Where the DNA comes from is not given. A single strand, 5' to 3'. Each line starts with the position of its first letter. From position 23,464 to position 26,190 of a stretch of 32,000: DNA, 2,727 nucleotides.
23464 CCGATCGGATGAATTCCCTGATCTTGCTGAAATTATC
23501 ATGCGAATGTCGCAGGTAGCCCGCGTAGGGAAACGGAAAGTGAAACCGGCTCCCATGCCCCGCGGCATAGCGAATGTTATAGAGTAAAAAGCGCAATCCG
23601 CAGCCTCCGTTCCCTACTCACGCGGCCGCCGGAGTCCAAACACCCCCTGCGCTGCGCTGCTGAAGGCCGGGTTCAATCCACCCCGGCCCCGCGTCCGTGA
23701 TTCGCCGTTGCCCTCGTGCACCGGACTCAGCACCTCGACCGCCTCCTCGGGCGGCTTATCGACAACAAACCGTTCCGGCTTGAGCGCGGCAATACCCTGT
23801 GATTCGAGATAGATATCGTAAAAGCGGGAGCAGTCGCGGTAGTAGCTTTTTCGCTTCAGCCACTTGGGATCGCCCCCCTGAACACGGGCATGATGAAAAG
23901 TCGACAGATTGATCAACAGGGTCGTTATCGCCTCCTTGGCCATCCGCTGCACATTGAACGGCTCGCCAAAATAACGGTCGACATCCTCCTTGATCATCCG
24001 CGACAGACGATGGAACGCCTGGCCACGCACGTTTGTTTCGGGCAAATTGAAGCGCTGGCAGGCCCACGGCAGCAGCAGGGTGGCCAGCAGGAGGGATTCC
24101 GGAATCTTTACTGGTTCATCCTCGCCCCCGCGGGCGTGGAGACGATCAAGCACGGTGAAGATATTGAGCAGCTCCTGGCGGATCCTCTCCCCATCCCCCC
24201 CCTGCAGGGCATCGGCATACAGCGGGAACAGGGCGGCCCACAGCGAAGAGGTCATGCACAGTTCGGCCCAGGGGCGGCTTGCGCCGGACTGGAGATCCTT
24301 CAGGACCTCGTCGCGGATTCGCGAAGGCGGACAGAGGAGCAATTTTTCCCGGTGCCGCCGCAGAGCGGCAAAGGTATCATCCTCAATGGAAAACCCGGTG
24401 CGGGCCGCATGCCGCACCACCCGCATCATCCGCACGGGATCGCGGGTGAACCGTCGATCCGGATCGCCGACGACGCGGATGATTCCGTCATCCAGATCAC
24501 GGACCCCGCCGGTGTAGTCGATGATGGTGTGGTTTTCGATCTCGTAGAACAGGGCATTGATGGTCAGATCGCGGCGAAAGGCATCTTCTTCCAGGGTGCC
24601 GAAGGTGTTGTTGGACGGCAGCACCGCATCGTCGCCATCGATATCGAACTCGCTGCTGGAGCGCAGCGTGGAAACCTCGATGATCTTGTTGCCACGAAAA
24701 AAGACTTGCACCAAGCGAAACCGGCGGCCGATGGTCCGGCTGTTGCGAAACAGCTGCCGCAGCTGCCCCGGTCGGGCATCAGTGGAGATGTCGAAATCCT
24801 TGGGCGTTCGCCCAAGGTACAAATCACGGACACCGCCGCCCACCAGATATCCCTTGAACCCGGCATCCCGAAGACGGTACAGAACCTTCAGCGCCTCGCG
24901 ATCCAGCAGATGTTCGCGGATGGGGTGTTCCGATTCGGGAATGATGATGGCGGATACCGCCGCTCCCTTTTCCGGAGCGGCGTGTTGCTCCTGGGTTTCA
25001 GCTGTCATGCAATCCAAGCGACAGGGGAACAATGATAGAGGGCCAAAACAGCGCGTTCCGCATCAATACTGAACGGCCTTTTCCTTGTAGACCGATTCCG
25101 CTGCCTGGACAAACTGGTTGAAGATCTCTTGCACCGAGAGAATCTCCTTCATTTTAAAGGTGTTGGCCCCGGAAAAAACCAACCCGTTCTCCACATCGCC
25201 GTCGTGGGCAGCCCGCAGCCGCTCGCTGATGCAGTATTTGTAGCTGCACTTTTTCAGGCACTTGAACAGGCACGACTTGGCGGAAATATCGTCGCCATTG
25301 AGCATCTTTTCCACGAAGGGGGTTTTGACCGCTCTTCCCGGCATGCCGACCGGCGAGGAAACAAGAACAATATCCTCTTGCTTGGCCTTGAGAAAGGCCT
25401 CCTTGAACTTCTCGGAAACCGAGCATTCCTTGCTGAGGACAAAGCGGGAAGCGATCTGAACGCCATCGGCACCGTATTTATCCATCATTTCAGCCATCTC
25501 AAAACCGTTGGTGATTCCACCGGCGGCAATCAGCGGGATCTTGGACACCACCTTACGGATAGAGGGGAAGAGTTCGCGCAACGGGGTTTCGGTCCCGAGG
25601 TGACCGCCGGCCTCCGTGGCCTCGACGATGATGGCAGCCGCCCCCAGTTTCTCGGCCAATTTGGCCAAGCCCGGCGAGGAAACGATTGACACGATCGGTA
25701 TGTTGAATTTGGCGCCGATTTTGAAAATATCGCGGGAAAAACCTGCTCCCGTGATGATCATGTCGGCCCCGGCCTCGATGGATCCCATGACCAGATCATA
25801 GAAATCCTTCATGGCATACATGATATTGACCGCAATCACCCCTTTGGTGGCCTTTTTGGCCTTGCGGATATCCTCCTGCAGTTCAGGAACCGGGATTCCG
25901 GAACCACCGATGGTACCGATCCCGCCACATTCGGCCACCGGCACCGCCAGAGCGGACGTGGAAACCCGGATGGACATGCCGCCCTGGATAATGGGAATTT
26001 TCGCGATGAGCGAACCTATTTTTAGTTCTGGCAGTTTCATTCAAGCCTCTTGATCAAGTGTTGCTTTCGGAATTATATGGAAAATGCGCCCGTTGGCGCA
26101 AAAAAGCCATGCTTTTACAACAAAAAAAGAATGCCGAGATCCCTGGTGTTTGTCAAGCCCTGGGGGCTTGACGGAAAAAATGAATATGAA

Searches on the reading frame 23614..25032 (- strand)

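Call 21: search_protein_families(library=pfam, proteins=[window:23614-25032:-], max_evalue=0.001)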
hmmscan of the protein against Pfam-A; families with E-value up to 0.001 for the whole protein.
window:23614-25032:- (472 aa): 2 families
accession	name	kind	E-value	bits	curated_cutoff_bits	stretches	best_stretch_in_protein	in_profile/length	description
PF01743.26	PolyA_pol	-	2.5e-35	122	23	1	62-186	2-126/126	Poly A polymerase head domain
PF12627.12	PolyA_pol_RNAbd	-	6.5e-14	51.9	22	1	213-275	1-63/64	Probable RNA and SrmB- binding site of polymerase A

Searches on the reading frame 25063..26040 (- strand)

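Call 21: search_protein_families(library=pfam, proteins=[window:25063-26040:-], max_evalue=0.001)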
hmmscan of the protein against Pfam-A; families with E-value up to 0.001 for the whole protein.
window:25063-26040:- (325 aa): 1 family
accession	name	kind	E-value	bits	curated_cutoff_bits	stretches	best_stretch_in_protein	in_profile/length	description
PF03060.21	NMO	-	1.4e-44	153.3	28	1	11-312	8-330/331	Nitronate monooxygenase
